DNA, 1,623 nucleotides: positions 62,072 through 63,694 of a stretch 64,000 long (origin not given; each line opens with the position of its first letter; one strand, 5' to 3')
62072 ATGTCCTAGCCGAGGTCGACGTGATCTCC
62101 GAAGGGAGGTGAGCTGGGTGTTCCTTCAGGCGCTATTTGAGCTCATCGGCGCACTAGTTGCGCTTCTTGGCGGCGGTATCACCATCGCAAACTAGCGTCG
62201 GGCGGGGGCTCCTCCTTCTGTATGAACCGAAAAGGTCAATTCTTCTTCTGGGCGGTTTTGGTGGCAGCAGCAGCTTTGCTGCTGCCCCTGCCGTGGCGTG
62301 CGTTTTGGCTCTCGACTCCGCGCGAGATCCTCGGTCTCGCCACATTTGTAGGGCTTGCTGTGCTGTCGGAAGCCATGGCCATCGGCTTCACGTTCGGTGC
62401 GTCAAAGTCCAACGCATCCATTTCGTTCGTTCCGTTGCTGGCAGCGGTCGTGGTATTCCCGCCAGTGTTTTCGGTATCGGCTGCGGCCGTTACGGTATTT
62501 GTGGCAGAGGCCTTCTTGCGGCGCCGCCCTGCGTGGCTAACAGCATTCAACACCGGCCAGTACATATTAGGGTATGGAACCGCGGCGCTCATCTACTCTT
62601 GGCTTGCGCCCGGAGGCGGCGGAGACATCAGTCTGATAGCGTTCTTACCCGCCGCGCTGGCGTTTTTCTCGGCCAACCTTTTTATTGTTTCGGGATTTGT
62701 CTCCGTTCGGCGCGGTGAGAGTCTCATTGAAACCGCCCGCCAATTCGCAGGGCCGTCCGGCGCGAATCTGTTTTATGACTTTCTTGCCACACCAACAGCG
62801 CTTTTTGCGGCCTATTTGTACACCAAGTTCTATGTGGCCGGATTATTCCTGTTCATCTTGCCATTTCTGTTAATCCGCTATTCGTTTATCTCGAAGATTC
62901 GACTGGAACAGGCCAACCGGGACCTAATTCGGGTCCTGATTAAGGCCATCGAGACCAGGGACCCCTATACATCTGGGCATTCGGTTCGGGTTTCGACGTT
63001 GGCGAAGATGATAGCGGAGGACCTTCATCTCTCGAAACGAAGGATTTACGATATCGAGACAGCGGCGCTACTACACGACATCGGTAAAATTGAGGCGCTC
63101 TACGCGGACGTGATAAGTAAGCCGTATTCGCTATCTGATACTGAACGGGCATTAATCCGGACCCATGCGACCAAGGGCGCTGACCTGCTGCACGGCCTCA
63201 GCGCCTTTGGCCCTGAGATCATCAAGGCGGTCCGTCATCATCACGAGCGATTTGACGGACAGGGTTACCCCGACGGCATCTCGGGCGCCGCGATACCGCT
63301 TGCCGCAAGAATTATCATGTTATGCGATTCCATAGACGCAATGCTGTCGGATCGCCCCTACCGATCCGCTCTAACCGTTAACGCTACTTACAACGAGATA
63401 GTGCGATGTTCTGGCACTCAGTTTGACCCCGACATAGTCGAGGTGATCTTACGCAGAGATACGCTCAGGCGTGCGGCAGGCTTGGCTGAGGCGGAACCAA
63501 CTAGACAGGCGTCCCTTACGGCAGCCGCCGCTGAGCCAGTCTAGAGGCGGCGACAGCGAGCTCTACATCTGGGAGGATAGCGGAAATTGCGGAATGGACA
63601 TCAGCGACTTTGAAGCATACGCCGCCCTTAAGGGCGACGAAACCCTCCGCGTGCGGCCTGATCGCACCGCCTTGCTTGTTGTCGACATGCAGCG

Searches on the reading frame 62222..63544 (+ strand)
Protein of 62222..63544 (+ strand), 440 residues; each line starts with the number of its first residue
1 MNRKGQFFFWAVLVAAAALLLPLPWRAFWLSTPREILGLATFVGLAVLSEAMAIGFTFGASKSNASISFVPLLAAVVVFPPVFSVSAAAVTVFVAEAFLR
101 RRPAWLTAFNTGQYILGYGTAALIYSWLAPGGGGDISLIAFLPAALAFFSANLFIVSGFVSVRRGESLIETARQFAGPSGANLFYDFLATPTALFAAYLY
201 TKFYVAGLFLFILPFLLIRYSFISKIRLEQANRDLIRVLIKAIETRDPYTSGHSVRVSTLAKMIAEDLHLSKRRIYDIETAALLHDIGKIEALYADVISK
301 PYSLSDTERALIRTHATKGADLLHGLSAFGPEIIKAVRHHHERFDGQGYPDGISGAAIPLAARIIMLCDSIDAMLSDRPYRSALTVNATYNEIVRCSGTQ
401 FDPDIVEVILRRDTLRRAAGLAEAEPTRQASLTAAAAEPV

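Call 102: search_protein_families(library=pfam, proteins=[window:62222-63544:+], max_evalue=0.01)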
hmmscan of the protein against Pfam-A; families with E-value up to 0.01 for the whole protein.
window:62222-63544:+ (440 aa): 3 families
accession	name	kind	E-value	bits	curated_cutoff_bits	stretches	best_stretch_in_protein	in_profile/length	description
PF13487.12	HD_5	-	1.4e-31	109.9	27.2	1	237-405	1-170/170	HD domain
PF01966.28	HD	-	1.9e-17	64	22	1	251-374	2-116/116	HD domain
PF08668.18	HDOD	-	3.5e-05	23.8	22.9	1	252-342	97-195/196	HDOD domain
